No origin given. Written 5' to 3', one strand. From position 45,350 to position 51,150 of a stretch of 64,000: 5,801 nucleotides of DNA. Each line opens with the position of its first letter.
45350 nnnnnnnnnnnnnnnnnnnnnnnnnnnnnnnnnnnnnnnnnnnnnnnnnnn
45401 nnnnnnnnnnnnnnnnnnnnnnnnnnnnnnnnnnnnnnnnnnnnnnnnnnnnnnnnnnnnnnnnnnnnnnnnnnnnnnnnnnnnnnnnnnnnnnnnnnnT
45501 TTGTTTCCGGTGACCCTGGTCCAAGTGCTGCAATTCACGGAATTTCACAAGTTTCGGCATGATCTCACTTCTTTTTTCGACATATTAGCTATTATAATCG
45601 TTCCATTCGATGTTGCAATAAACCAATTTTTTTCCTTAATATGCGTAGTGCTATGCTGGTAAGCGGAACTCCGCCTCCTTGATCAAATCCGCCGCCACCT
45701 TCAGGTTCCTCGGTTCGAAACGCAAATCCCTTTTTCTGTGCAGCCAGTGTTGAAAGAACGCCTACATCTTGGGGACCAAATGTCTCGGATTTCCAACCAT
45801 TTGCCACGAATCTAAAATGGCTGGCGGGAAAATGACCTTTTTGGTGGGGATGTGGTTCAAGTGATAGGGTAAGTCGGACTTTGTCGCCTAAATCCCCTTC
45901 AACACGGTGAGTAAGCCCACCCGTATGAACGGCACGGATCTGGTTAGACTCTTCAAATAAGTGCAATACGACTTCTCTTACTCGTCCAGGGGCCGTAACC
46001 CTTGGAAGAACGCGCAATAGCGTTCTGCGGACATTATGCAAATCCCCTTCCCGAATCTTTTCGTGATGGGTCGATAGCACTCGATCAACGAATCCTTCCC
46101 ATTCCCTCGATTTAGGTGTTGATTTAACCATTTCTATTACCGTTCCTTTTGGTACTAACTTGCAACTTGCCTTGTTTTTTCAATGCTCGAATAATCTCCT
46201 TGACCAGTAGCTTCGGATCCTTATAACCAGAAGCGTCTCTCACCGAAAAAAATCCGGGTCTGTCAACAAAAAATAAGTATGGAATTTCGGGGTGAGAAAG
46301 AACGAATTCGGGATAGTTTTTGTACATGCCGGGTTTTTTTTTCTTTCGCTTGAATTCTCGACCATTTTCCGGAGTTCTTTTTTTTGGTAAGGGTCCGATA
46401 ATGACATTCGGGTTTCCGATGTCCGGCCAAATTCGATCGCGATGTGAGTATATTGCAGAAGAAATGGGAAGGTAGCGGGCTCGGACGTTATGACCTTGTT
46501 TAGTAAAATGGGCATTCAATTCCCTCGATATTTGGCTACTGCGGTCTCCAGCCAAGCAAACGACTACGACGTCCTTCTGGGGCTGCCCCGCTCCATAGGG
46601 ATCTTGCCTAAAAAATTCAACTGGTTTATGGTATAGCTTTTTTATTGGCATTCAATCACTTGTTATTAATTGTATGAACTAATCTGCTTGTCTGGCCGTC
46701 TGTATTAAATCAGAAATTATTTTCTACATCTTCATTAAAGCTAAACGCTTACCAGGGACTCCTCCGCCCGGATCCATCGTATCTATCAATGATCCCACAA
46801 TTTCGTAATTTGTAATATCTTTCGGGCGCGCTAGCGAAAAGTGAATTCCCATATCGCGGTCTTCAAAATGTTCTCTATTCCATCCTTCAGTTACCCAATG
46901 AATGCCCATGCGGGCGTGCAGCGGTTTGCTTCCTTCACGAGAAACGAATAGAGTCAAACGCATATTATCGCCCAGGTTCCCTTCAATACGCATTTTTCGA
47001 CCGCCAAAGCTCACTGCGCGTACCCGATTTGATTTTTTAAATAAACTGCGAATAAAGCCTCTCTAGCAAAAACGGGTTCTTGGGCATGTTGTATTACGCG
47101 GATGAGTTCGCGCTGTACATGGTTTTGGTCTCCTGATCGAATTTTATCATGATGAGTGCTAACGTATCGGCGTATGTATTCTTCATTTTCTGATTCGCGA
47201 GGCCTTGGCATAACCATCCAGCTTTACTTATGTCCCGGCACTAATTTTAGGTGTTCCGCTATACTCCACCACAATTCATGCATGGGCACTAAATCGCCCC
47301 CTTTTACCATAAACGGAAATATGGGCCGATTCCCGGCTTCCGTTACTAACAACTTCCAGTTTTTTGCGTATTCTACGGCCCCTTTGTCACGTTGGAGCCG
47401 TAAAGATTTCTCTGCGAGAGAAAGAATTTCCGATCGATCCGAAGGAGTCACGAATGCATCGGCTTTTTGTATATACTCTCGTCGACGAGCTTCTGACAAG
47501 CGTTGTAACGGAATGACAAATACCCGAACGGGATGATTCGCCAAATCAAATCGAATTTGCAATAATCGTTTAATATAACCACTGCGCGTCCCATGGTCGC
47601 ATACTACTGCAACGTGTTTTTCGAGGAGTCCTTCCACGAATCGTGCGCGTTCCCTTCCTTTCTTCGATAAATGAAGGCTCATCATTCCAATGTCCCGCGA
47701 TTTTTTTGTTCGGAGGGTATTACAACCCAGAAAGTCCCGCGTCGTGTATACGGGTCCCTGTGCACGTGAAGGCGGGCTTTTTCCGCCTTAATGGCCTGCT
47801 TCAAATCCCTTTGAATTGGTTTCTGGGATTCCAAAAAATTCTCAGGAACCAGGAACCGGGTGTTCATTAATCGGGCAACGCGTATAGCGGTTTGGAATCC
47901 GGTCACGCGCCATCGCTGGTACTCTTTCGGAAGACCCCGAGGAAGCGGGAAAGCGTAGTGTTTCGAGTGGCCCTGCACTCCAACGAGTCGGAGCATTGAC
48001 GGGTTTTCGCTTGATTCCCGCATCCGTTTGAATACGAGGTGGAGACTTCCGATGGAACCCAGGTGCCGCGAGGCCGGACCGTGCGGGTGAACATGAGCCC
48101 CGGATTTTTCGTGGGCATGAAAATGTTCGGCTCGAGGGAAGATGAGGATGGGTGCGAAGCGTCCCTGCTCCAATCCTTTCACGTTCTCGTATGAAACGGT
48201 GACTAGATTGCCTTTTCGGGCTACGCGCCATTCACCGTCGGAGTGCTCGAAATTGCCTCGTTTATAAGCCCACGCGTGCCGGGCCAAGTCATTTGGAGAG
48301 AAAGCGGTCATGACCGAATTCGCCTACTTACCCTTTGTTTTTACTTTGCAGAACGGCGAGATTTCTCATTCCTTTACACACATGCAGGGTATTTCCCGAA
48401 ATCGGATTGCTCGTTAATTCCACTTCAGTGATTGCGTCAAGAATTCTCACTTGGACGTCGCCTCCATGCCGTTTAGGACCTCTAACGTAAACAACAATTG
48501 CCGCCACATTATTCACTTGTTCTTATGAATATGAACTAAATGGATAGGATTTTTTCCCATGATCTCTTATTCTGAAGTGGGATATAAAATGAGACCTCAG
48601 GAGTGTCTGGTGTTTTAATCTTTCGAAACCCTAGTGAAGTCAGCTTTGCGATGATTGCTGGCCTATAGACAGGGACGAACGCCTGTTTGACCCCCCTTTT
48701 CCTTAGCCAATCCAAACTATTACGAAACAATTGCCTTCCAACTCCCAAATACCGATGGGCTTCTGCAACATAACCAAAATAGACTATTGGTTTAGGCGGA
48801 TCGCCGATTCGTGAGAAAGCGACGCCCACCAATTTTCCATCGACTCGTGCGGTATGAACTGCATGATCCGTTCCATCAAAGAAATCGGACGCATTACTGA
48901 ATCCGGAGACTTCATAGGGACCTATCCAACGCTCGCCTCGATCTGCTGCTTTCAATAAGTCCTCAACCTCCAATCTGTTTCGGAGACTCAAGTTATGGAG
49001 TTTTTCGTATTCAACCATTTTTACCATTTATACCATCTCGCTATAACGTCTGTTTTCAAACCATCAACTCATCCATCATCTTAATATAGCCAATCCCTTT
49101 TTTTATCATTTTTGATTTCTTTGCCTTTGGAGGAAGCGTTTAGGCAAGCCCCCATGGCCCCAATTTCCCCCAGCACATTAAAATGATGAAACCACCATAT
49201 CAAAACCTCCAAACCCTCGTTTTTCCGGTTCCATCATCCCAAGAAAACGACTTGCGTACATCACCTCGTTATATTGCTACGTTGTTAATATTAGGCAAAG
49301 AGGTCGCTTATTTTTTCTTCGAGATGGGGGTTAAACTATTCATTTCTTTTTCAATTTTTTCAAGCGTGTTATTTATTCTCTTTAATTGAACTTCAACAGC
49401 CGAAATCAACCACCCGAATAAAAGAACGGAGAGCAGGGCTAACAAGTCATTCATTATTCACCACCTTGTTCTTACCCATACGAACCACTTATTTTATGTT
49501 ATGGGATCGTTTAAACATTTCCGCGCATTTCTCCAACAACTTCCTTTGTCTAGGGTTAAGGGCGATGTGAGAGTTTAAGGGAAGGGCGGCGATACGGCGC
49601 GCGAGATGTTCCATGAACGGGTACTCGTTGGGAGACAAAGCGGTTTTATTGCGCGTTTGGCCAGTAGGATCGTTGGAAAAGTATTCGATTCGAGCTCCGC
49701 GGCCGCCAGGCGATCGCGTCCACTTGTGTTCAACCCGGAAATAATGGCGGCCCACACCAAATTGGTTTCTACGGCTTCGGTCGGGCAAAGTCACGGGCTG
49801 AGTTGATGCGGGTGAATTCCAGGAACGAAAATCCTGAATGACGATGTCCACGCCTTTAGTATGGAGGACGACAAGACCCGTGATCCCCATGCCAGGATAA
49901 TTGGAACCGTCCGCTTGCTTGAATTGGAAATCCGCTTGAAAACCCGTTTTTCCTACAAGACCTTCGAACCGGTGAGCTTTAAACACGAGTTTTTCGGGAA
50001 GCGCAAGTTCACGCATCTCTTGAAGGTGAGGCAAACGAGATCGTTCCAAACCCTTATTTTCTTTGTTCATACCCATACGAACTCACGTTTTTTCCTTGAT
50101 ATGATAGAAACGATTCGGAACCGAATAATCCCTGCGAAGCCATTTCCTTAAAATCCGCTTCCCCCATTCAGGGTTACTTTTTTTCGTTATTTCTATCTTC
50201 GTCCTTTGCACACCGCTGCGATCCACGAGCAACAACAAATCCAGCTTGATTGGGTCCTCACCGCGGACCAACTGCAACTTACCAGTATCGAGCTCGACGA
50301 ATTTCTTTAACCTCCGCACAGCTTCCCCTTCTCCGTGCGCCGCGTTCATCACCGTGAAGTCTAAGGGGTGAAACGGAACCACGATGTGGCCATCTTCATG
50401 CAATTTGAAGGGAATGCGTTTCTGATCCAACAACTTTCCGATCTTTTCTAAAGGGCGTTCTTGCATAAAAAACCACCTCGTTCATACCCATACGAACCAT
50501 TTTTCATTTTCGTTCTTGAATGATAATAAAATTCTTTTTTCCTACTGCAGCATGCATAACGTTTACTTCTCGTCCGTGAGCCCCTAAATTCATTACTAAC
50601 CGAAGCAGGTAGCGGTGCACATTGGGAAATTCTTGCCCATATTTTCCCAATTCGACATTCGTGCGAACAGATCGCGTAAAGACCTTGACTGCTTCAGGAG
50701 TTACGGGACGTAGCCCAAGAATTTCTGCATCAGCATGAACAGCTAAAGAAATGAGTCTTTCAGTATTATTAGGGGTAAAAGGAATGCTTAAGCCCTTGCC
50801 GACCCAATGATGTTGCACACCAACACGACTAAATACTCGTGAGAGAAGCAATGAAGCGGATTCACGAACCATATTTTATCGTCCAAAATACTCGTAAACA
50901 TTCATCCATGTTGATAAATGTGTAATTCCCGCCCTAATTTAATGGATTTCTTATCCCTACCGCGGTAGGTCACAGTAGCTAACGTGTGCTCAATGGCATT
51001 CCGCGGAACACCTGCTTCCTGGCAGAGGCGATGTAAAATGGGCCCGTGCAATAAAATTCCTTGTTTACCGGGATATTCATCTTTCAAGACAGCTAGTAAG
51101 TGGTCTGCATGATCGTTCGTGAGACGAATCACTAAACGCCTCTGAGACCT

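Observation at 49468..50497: Three copies of a conserved GTTC-N10-GAAC inverted repeat upstream of three consecutive genes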

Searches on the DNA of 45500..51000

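Call 56: search_rna_families(source=window, start=45500, end=51000, threshold=evalue, max_evalue=5)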
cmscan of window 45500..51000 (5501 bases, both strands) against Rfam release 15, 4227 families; matches with E-value up to 5: 1.
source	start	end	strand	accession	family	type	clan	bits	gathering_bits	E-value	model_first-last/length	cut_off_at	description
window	45878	45933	-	RF01276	sR53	Gene; snRNA; snoRNA; CD-box;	-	16.5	49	2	1-60/60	no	Small nucleolar RNA sR53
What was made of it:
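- On Structured RNA element (leader or intercistronic hairpin): At E <= 5 nothing matches at the motifs (call 56).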

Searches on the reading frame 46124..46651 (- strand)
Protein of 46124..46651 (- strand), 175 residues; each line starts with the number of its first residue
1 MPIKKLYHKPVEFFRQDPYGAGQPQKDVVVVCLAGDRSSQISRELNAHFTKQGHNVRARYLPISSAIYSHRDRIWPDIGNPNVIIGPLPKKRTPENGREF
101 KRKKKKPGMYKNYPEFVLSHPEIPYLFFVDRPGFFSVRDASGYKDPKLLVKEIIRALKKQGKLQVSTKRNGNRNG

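Call 11: search_protein_families(library=pfam, max_evalue=0.01, proteins=[window:46124-46651:-])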
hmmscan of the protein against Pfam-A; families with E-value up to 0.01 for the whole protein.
window:46124-46651:- (175 aa): 0 families

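Call 24: find_homologous_proteins(query=window:46124-46651:-, max_evalue=0.001)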
Query window:46124-46651:- (175 aa): 1 proteins with E <= 0.001 among 27 candidates.
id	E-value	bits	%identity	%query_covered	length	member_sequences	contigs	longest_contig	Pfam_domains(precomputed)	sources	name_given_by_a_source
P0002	1.1e-114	399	100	100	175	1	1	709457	-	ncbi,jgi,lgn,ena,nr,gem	ncbi:hypothetical protein KJ765_02610 [Candidatus Micrarchaeota archaeon]|nr:hypothetical protein [C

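Call 28: search_protein_families(library=phrogs, max_evalue=0.1, proteins=[window:46124-46651:-])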
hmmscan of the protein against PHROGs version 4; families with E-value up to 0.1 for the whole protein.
window:46124-46651:- (175 aa): 0 families

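Call 49: search_protein_families(library=padloc, max_evalue=0.01, proteins=[window:46124-46651:-])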
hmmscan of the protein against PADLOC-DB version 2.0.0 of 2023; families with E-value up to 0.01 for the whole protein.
window:46124-46651:- (175 aa): 0 families

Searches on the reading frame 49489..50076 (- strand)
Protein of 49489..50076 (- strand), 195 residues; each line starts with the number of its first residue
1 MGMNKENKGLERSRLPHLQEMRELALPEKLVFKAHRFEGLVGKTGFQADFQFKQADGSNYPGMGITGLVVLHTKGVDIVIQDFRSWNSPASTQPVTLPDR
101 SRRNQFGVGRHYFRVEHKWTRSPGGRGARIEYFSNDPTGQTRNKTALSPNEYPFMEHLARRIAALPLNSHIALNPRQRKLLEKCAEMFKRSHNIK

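Call 11: search_protein_families(library=pfam, max_evalue=0.01, proteins=[window:49489-50076:-])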
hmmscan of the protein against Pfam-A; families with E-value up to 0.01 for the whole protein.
window:49489-50076:- (195 aa): 0 families

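Call 28: search_protein_families(library=phrogs, max_evalue=0.1, proteins=[window:49489-50076:-])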
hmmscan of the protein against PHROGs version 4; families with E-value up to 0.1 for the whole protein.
window:49489-50076:- (195 aa): 0 families

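Call 29: search_protein_families(library=pfam, max_evalue=10, proteins=[window:49489-50076:-])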
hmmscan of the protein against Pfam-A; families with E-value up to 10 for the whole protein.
window:49489-50076:- (195 aa): 2 families
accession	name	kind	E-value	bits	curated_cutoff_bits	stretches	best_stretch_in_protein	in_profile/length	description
PF00593.30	TonB_dep_Rec_b-barrel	-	0.017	15.5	27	1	50-150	123-220/436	TonB dependent receptor-like, beta-barrel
PF11445.13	DUF2894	-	0.044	14.8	25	1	148-192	13-57/185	Protein of unknown function (DUF2894)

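Call 49: search_protein_families(library=padloc, max_evalue=0.01, proteins=[window:49489-50076:-])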
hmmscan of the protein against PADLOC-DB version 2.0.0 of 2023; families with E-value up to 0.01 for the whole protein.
window:49489-50076:- (195 aa): 0 families

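Call 50: find_homologous_proteins(query=window:49489-50076:-, max_evalue=0.01)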
Query window:49489-50076:- (195 aa): 1 proteins with E <= 0.01 among 226 candidates.
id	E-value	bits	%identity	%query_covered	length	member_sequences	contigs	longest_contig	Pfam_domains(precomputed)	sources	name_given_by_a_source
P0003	3.8e-129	446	100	100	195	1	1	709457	-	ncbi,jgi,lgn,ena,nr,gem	ncbi:hypothetical protein KJ765_02640 [Candidatus Micrarchaeota archaeon]|nr:hypothetical protein [C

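Call 63: search_protein_families(library=ncbifam, max_evalue=1, proteins=[window:49489-50076:-])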
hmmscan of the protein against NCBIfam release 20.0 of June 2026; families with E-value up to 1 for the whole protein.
window:49489-50076:- (195 aa): 0 families

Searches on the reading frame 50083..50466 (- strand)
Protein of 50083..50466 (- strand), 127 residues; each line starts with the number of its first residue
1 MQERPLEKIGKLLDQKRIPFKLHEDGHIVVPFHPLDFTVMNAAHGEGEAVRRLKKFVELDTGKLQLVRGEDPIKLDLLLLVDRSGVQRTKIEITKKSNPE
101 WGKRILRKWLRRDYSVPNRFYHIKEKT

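Call 12: search_protein_families(library=pfam, max_evalue=0.01, proteins=[window:50083-50466:-])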
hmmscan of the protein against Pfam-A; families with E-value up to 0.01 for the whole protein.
window:50083-50466:- (127 aa): 0 families

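Call 13: find_encoding_contigs(protein=window:50083-50466:-, flank=10000, max_places=6)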
Protein window:50083-50466:- (127 aa): 2 contigs read that carry it; 1 place shown.
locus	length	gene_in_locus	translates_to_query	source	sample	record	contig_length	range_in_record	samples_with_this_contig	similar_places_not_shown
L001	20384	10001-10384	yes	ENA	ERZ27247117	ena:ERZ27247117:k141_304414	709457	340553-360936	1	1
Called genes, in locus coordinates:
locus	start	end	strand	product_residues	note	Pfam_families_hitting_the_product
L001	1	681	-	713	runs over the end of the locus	-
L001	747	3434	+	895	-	PF00690:Cation_ATPase_N, PF00122:E1-E2_ATPase, PF13246:Cation_ATPase, PF00702:Hydrolase, PF08282:Hydrolase_3 (faint), PF00689:Cation_ATPase_C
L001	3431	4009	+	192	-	PF01725:Ham1p_like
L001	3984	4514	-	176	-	PF01467:CTP_transf_like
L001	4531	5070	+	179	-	-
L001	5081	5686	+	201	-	PF01300:Sua5_yciO_yrdC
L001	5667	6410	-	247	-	-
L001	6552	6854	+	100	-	-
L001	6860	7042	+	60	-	PF12646:DUF3783 (weak)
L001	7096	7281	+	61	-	-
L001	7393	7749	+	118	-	-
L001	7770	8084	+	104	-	PF13380:CoA_binding_2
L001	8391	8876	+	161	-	-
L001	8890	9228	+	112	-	-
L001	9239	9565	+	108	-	-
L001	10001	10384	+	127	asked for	-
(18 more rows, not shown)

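Call 17: find_homologous_proteins(query=window:50083-50466:-, max_evalue=0.001)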
Query window:50083-50466:- (127 aa): 1 proteins with E <= 0.001 among 10 candidates.
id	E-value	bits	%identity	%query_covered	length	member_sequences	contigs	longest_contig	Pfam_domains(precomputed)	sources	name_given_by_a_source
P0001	7.0e-79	280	100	100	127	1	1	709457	-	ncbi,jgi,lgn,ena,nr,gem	ncbi:hypothetical protein KJ765_02645 [Candidatus Micrarchaeota archaeon]|nr:hypothetical protein [C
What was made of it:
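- On Transcription-factor operator (dimeric binder) / local regulon: The three adjacent proteins tested have no homologue (calls 17, 24, 50).
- Tried and rejected: The 127-aa, 175-aa and 195-aa proteins each hit only themselves among 5.8 billion sequences (calls 17, 24, 50), so orthologous promoters cannot be examined.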

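Call 28: search_protein_families(library=phrogs, max_evalue=0.1, proteins=[window:50083-50466:-])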
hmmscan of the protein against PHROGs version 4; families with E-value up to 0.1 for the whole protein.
window:50083-50466:- (127 aa): 0 families

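Call 29: search_protein_families(library=pfam, max_evalue=10, proteins=[window:50083-50466:-])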
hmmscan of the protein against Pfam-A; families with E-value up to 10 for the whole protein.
window:50083-50466:- (127 aa): 0 families

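Call 49: search_protein_families(library=padloc, max_evalue=0.01, proteins=[window:50083-50466:-])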
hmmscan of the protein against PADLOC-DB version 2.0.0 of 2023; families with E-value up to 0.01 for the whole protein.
window:50083-50466:- (127 aa): 0 families

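Call 63: search_protein_families(library=ncbifam, max_evalue=1, proteins=[window:50083-50466:-])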
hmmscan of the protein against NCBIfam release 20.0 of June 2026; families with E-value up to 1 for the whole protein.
window:50083-50466:- (127 aa): 1 family
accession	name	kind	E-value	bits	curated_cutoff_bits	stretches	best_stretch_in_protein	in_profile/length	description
TIGR00206.1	fliF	equivalog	0.04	12.8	129.75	0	29-113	478-554/555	flagellar basal-body MS-ring/collar protein FliF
